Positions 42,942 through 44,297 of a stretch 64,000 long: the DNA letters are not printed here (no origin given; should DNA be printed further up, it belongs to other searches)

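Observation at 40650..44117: Unusual operon: NrfD-type membrane anchor + cytoplasmic 4-cluster ferredoxin + ThiF/MoeB E1-like + MoaD/ThiS-like + amidohydrolase-2, divergent from an IclR regulator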

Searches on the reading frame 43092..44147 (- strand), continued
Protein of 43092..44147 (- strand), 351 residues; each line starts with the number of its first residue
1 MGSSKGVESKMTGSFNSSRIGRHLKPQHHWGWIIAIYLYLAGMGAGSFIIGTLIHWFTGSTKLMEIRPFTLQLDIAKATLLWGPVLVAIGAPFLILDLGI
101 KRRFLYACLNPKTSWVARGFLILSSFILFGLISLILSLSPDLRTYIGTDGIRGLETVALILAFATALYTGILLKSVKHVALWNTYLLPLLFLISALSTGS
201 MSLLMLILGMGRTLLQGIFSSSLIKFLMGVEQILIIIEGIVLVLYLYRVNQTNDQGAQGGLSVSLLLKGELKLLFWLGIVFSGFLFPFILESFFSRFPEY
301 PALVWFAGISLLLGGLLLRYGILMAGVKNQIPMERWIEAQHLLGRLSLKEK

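Call 91: find_encoding_contigs(protein=P0285, flank=10000, max_places=1)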
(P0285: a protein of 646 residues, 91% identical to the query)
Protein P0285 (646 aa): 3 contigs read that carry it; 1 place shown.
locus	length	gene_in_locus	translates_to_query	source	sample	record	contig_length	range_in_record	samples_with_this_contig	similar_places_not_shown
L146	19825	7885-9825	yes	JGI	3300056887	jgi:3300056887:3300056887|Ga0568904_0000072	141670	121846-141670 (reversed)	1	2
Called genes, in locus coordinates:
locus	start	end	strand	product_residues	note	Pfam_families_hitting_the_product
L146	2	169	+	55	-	?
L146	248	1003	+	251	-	PF00106:adh_short, PF08659:KR, PF13561:adh_short_C2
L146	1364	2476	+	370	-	PF08240:ADH_N, PF00107:ADH_zinc_N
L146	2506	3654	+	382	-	PF00378:ECH_1, PF16113:ECH_2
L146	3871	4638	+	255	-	PF00378:ECH_1, PF16113:ECH_2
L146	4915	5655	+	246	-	PF00106:adh_short, PF08659:KR, PF13561:adh_short_C2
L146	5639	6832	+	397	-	PF02771:Acyl-CoA_dh_N, PF02770:Acyl-CoA_dh_M, PF00441:Acyl-CoA_dh_1, PF08028:Acyl-CoA_dh_2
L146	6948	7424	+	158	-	-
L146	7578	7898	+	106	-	-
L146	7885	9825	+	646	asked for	PF02730:AFOR_N, PF01314:AFOR_C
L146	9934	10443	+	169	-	PF12838:Fer4_7, PF13237:Fer4_10 (weak), PF13247:Fer4_11, PF14697:Fer4_21 (weak), PF25160:LdpA_Fe-S-bd (weak), PF12797:Fer4_2 (weak), PF00037:Fer4 (weak), PF12837:Fer4_6 (weak), +4 more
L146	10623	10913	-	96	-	PF02597:ThiS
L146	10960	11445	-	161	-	PF14697:Fer4_21 (faint), PF13187:Fer4_9 (faint), PF13247:Fer4_11, PF12838:Fer4_7 (weak), PF00037:Fer4 (weak), PF12797:Fer4_2 (weak), PF12837:Fer4_6, PF13237:Fer4_10 (weak)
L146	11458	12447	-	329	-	PF03916:NrfD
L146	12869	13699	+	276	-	PF09339:HTH_IclR, PF01614:IclR_C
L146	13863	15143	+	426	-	PF13433:Peripla_BP_5, PF13458:Peripla_BP_6, PF01094:ANF_receptor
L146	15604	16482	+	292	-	PF02653:BPD_transp_2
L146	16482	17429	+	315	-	PF02653:BPD_transp_2, PF08566:Pam17 (weak)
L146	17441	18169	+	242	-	PF00005:ABC_tran, PF13304:AAA_21 (faint), PF12399:BCA_ABC_TP_C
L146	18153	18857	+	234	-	PF00005:ABC_tran, PF13304:AAA_21 (faint)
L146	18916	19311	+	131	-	PF07883:Cupin_2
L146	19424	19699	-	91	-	-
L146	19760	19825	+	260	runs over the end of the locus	PF00037:Fer4 (faint)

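Call 92: search_protein_families(library=ncbifam, proteins=[L146:1364-2476:+, L146:2506-3654:+, L146:3871-4638:+, L146:4915-5655:+, L146:5639-6832:+, L146:7885-9825:+, L146:9934-10443:+, L039:7418-8746:+, L146:6948-7424:+, L144:18395-20068:-], max_evalue=1e-10)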
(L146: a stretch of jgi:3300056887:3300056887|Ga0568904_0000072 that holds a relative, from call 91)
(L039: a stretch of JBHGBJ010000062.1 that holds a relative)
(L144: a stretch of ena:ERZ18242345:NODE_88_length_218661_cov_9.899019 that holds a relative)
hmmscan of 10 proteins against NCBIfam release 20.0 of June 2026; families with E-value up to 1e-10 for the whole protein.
L146:1364-2476:+ (370 aa): 19 families
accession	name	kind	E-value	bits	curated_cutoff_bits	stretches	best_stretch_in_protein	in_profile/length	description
TIGR03201.1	dearomat_had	equivalog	2.5e-141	470.8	338.65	1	28-368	7-349/349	6-hydroxycyclohex-1-ene-1-carbonyl-CoA dehydrogenase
NF010344.0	PRK13771.1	subfamily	3.1e-30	105.3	349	1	36-365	18-331/334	putative alcohol dehydrogenase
NF041097.1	keto_inos_dh_IolM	equivalog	4.7e-29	101.2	450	1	35-344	44-367/389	scyllo-inosose 3-dehydrogenase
NF007375.0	PRK09880.1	equivalog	4.9e-29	101.2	469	1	45-341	29-316/344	L-idonate 5-dehydrogenase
NF041172.1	AcrlCoa_red_Thmprot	equivalog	3.4e-25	88.7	500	1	35-292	17-258/334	acryloyl-CoA reductase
TIGR03451.1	mycoS_dep_FDH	equivalog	1.3e-24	86.8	512.9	1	33-124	16-109/358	S-(hydroxymethyl)mycothiol dehydrogenase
NF003808.0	PRK05396.1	equivalog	1.4e-24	86.6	380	1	35-315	17-288/341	L-threonine 3-dehydrogenase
NF007489.0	PRK10083.1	equivalog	1.2e-23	83.7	376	1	28-334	9-302/339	Zn-dependent oxidoreductase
NF047908.1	AldhRedAhr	equivalog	2.2e-23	82.7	470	1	29-366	14-333/335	NADPH-dependent aldehyde reductase Ahr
NF006940.0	PRK09422.1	equivalog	9.4e-23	80.7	344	1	38-357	19-325/338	alcohol dehydrogenase AdhP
NF007642.0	PRK10309.1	equivalog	4.9e-22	78.6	550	1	35-290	16-260/347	galactitol-1-phosphate 5-dehydrogenase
TIGR00692.1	tdh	equivalog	5.9e-22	78.1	458.35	1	35-339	15-312/340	L-threonine 3-dehydrogenase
TIGR03989.1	Rxyl_3153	subfamily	1.2e-21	77.4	440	1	133-244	139-248/370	NDMA-dependent alcohol dehydrogenase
TIGR02818.1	adh_III_F_hyde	equivalog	1.9e-20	73.3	543.95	1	36-358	21-360/368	S-(hydroxymethyl)glutathione dehydrogenase/class III alcohol dehydrogenase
TIGR03366.1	HpnZ_proposed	hypoth_equivalog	5.1e-20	71.9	328.1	1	39-293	1-256/315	putative phosphonate catabolism associated alcohol dehydrogenase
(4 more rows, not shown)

L146:2506-3654:+ (382 aa): 44 families (the best 25 are shown)
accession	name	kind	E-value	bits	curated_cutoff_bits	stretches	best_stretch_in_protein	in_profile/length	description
TIGR03200.1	dearomat_oah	equivalog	2e-162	540.4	464.45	1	15-375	4-359/360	6-oxocyclohex-1-ene-1-carbonyl-CoA hydratase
NF046063.1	oxepin_alt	equivalog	4.1e-28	98.6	300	1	51-221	11-180/254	oxepin-CoA hydrolase, alternative type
TIGR03210.1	badI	equivalog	9e-28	97.3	467.6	1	50-224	12-182/256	2-ketocyclohexanecarboxyl-CoA hydrolase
NF005637.0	PRK07396.1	equivalog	8.6e-27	94.2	380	1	50-233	23-206/273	1,4-dihydroxy-2-naphthoyl-CoA synthase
NF005700.0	PRK07511.1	subfamily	3.6e-25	89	274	1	53-216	16-178/260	enoyl-CoA hydratase family protein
NF051848.1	EnCoAHydtEchA19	equivalog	1.2e-24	87.3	400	1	50-223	10-182/258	enoyl-CoA hydratase EchA19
TIGR01929.1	menB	equivalog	1.8e-24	86.7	342.7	1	50-228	13-189/259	1,4-dihydroxy-2-naphthoyl-CoA synthase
NF004840.0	PRK06190.1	equivalog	6.1e-24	85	253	1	50-223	14-183/260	enoyl-CoA hydratase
NF006109.0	PRK08260.1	subfamily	2e-22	79.8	320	1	50-223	14-200/296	enoyl-CoA hydratase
TIGR02280.1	PaaB1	equivalog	3.8e-22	79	345.15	1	50-222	9-179/256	2-(1,2-epoxy-1,2-dihydrophenyl)acetyl-CoA isomerase PaaG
NF004475.0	PRK05809.1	subfamily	2.7e-21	76.2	394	1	49-222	13-183/260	short-chain-enoyl-CoA hydratase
NF004796.0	PRK06144.1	subfamily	1.1e-20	74.3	272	1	49-170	17-136/262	enoyl-CoA hydratase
NF004517.0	PRK05862.1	equivalog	1.8e-20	73.5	396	1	50-224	14-182/257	enoyl-CoA hydratase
NF006699.0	PRK09245.1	subfamily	1.9e-20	73.2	354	1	50-223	13-190/266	crotonase/enoyl-CoA hydratase family protein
NF042430.2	EnCoAhydt_DpgD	equivalog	8.9e-20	71.2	400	1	49-228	6-189/258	enoyl-CoA-hydratase DpgD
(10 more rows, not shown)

L146:3871-4638:+ (255 aa): 71 families (the best 25 are shown)
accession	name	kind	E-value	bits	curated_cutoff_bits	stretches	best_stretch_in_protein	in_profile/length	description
NF004475.0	PRK05809.1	subfamily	1.2e-55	188.8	394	1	1-254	1-259/260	short-chain-enoyl-CoA hydratase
NF004517.0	PRK05862.1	equivalog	1.3e-52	178.9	396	1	1-254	1-256/257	enoyl-CoA hydratase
NF006008.0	PRK08139.1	equivalog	1.9e-50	171.8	313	1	6-254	13-265/266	enoyl-CoA hydratase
NF005803.0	PRK07658.1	equivalog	3.3e-50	170.9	313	1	7-254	5-256/257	enoyl-CoA hydratase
NF006007.0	PRK08138.1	subfamily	9.3e-50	169.4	355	1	8-253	12-259/261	enoyl-CoA hydratase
NF007239.0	PRK09674.1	equivalog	1.2e-48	165.8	371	1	4-253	4-255/257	2,3-dehydroadipyl-CoA hydratase PaaF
TIGR03189.1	dienoyl_CoA_hyt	equivalog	4.7e-48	163.7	292.5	1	14-254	11-250/251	cyclohexa-1,5-dienecarbonyl-CoA hydratase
NF005802.0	PRK07657.1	equivalog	8e-47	159.9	363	1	10-253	10-258/260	enoyl-CoA hydratase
NF004634.0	PRK05980.1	equivalog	1.9e-46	158.6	375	1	5-252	4-260/263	crotonase/enoyl-CoA hydratase family protein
NF051848.1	EnCoAHydtEchA19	equivalog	3.1e-46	158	400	1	5-254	1-257/258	enoyl-CoA hydratase EchA19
NF042430.2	EnCoAhydt_DpgD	equivalog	1.1e-41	143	400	1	11-253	4-256/258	enoyl-CoA-hydratase DpgD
NF006566.0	PRK09076.1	subfamily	6.8e-41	140.6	286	1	8-254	9-259/260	enoyl-CoA hydratase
TIGR02280.1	PaaB1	equivalog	1.6e-40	139.3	345.15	1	6-253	1-254/256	2-(1,2-epoxy-1,2-dihydrophenyl)acetyl-CoA isomerase PaaG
NF005073.0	PRK06495.1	subfamily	1.4e-39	136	296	1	5-254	5-256/257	enoyl-CoA hydratase/isomerase family protein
NF006699.0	PRK09245.1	subfamily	2.7e-39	135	354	1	5-254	4-265/266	crotonase/enoyl-CoA hydratase family protein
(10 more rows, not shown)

L146:4915-5655:+ (246 aa): 223 families (the best 25 are shown)
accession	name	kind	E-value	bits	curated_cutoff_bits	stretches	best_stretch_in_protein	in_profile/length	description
NF004198.0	PRK05653.1-3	equivalog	3.4e-82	275.6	296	1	3-246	5-248/248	3-oxoacyl-ACP reductase FabG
TIGR01830.1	3oxo_ACP_reduc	equivalog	8.5e-76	254.8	297.75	1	8-243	1-237/239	3-oxoacyl-[acyl-carrier-protein] reductase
NF009466.0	PRK12826.1-2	subfamily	4e-71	239.4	222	1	5-244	3-244/248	3-oxoacyl-ACP reductase FabG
NF009464.0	PRK12824.1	subfamily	7.2e-69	232.1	269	1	5-246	2-244/245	3-oxoacyl-ACP reductase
NF005559.1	PRK07231.1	subfamily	4.5e-68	229.4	215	1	3-244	2-247/249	glucose 1-dehydrogenase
TIGR01829.1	AcAcCoA_reduct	subfamily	2e-64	217.5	302.1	1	8-246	3-242/242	acetoacetyl-CoA reductase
NF004197.0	PRK05653.1-1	equivalog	6.9e-64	215.8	332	1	3-246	5-248/249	3-oxoacyl-ACP reductase FabG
NF004791.0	PRK06138.1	equivalog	8.1e-64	215.3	312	1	1-245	1-250/252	SDR family oxidoreductase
NF004818.0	PRK06172.1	equivalog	2.5e-63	213.8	336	1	2-244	4-250/253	SDR family oxidoreductase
NF047420.2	EF_P_mod_YmfI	equivalog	9.5e-62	208.8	238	1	8-244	2-235/236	elongation factor P 5-aminopentanone reductase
NF052558.1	MBtsdlDhBudC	equivalog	2e-61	207.7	270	1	4-244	2-241/250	meso-2,3-butanediol dehydrogenase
NF005853.0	PRK07774.1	equivalog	9.8e-61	205.3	303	1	3-244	4-246/250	SDR family oxidoreductase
NF009093.0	PRK12429.1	subfamily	6.8e-60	202.5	258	1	2-246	2-258/259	3-hydroxybutyrate dehydrogenase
NF049979.1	AlphHSDSHdhA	equivalog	2e-58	197.8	350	1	3-246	1-248/258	7alpha-hydroxysteroid dehydrogenase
TIGR01963.1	PHB_DH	subfamily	5.2e-58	196.3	307.05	1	6-245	2-253/255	3-hydroxybutyrate dehydrogenase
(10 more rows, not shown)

L146:5639-6832:+ (397 aa): 20 families
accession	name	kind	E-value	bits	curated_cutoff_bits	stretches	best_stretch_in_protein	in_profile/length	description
NF043006.1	CyhCrbnylCoADH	equivalog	2.4e-115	385.5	650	1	31-394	15-376/380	cyclohexane-1-carbonyl-CoA dehydrogenase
NF042972.1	AcrlCoAredClosAcrC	equivalog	5.5e-108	361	640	1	21-395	6-378/378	acryloyl-CoA reductase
NF042439.1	SulpropCoADesulf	equivalog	5e-78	262.5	600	1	29-397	2-374/379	3-sulfinopropanoyl-CoA desulfinase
NF058590.1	AcCoDHFadEBacil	equivalog_domain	1.9e-77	261.2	600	1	18-395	19-412/586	acyl-CoA dehydrogenase FadE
NF045552.1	GlutCoADH_Des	equivalog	3.1e-67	227.4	470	1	26-392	11-378/387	glutaryl-CoA dehydrogenase Acd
NF045652.1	ProlPCPDhRedW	equivalog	1.2e-65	221.8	650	1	32-393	12-373/376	L-prolyl-[peptidyl-carrier protein] dehydrogenase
NF053553.1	prodigi_MBC_PigA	equivalog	8.2e-61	206.2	500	1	23-393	8-379/381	prodigiosin MBC biosynthesis dehydrogenase PigA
NF008997.0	PRK12341.1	equivalog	1.2e-57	195.8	537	1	36-395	22-378/382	acyl-CoA dehydrogenase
TIGR03207.1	cyc_hxne_CoA_dh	equivalog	2e-49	168.3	575.35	1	29-391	10-369/372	cyclohexanecarboxyl-CoA dehydrogenase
NF002885.1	PRK03354.1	equivalog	3.4e-46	158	540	1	44-395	30-375/378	crotonobetainyl-CoA dehydrogenase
NF049984.1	Rv1679_FadE16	equivalog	7.7e-40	137.3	600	1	37-379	10-351/371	Rv1679 family acyl-CoA dehydrogenase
NF052270.1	Staph_DH_FadE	equivalog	1.1e-37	129.8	600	1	90-393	94-393/400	acyl-CoA dehydrogenase FadE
TIGR03204.1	pimC_large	equivalog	2.6e-28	99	623.85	1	61-261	50-248/395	pimeloyl-CoA dehydrogenase large subunit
NF009586.0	PRK13026.1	subfamily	7.8e-28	97.2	608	1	55-359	112-433/777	acyl-CoA dehydrogenase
NF007000.1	PRK09463.1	subfamily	5e-27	94.6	600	1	53-386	75-427/726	acyl-CoA dehydrogenase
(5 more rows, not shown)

L146:7885-9825:+ (646 aa): 1 family
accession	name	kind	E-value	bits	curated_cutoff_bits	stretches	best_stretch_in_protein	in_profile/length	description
NF007354.0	PRK09849.1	equivalog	6.5e-60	203.5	868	1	6-231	11-234/703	aldehyde ferredoxin oxidoreductase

L146:9934-10443:+ (169 aa): 16 families
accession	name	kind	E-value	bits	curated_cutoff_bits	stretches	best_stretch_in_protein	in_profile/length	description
NF045766.1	PhenlGlyoxDHPadI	equivalog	8.9e-26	90.6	700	1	7-142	6-141/443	NADH-dependent phenylglyoxylate dehydrogenase subunit beta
NF009408.0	PRK12769.1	equivalog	2e-21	75.8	1003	1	7-158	4-164/659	formate-dependent uric acid utilization protein AegA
NF007382.0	PRK09898.1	equivalog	2.4e-20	72.9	213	1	7-141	60-205/208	ferredoxin-like protein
NF007658.0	PRK10330.1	equivalog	5.4e-19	68.4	260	1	6-152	3-173/181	electron transport protein HydN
NF009451.0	PRK12809.1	equivalog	6.4e-19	67.7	1154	1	4-158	1-156/639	formate-dependent uric acid utilization protein YgfT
TIGR03149.1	cyt_nit_nrfC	equivalog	1.6e-18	66.9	377.6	1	14-158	47-203/225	cytochrome c nitrite reductase Fe-S protein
TIGR02951.1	DMSO_dmsB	equivalog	1.8e-18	67.1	214.1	1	13-141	9-155/161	DMSO/selenate family reductase complex B subunit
NF008134.0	PRK10882.1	equivalog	3.3e-16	59.3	263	1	49-154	106-224/329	hydrogenase 2 operon protein HybA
NF045797.1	DsrO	equivalog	1.3e-15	57.5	200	1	50-112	97-158/235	sulfate reduction electron transfer complex DsrMKJOP subunit DsrO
NF038355.1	FDH3_beta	equivalog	1.9e-15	57.4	240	1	12-152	9-152/180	formate dehydrogenase FDH3 subunit beta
NF041715.1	arsenate_red_ArrB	equivalog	8.6e-13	48.4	450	1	9-108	6-108/233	arsenate respiratory reductase iron-sulfur subunit ArrB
NF041782.1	mnquin_red_QrcC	equivalog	1.8e-12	47.4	400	0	9-112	4-124/239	menaquinone reductase iron-sulfur cluster-binding subunit QrcC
TIGR01582.1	FDH-beta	equivalog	1.2e-11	44.2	334.7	0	54-149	91-193/283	formate dehydrogenase subunit beta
NF011569.0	PRK14993.1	equivalog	5e-11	42.5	416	1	10-119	48-162/244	tetrathionate reductase subunit TtrB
TIGR03478.1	DMSO_red_II_bet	subfamily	5.9e-11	41.9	480.7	1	50-143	125-226/321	DMSO reductase family type II enzyme, iron-sulfur subunit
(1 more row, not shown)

L039:7418-8746:+ (442 aa): 0 families

L146:6948-7424:+ (158 aa): 0 families

L144:18395-20068:- (557 aa): 95 families (the best 25 are shown)
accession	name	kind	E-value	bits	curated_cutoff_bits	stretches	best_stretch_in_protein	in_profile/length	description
TIGR02275.1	DHB_AMP_lig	equivalog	1.1e-121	406.7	723.55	1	8-544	5-526/526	(2,3-dihydroxybenzoyl)adenylate synthase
NF008192.1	PRK10946.1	equivalog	7.7e-111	371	783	1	8-550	6-532/534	(2,3-dihydroxybenzoyl)adenylate synthase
NF004758.0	PRK06087.1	equivalog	1.1e-105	354.2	736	1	15-554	13-542/548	medium-chain fatty-acid--CoA ligase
NF004837.0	PRK06187.1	subfamily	2.9e-103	345.9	476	1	26-551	8-526/531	long-chain-fatty-acid--CoA ligase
TIGR03208.1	cyc_hxne_CoA_lg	equivalog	3.9e-89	299.8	792.3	1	23-545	19-538/538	cyclohexanecarboxylate-CoA ligase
NF009233.0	PRK12583.1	subfamily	7.3e-85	285.4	832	1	27-553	19-556/558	fatty acid CoA ligase family protein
NF006182.0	PRK08316.1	subfamily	2e-83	280.6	663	1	27-550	12-520/523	fatty acyl-CoA synthetase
NF005714.0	PRK07529.1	subfamily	1.7e-77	261.2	632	1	47-547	59-576/640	acyl-CoA synthetase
NF005801.1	PRK07656.1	equivalog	2.7e-73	247.3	657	1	27-544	2-500/500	FadD3 family acyl-CoA ligase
NF006181.0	PRK08314.1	subfamily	2.1e-70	237.6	705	1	30-551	28-558/563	long-chain-fatty-acid--CoA ligase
NF004114.0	PRK05605.1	equivalog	3.5e-67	227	766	1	27-551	35-573/575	long-chain-fatty-acid--CoA ligase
NF052269.1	Staph_lig_FadD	equivalog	6e-64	216.2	650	1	198-551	148-497/499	long-chain-fatty-acid--CoA ligase FadD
NF005702.0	PRK07514.1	subfamily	5.6e-63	213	558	1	46-550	24-503/506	malonyl-CoA synthase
NF005676.0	PRK07470.1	equivalog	1.1e-61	209.1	774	1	28-550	22-532/544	acyl-CoA synthetase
NF005463.0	PRK07059.1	subfamily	2.9e-61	207.5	869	1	188-546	192-555/557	long-chain-fatty-acid--CoA ligase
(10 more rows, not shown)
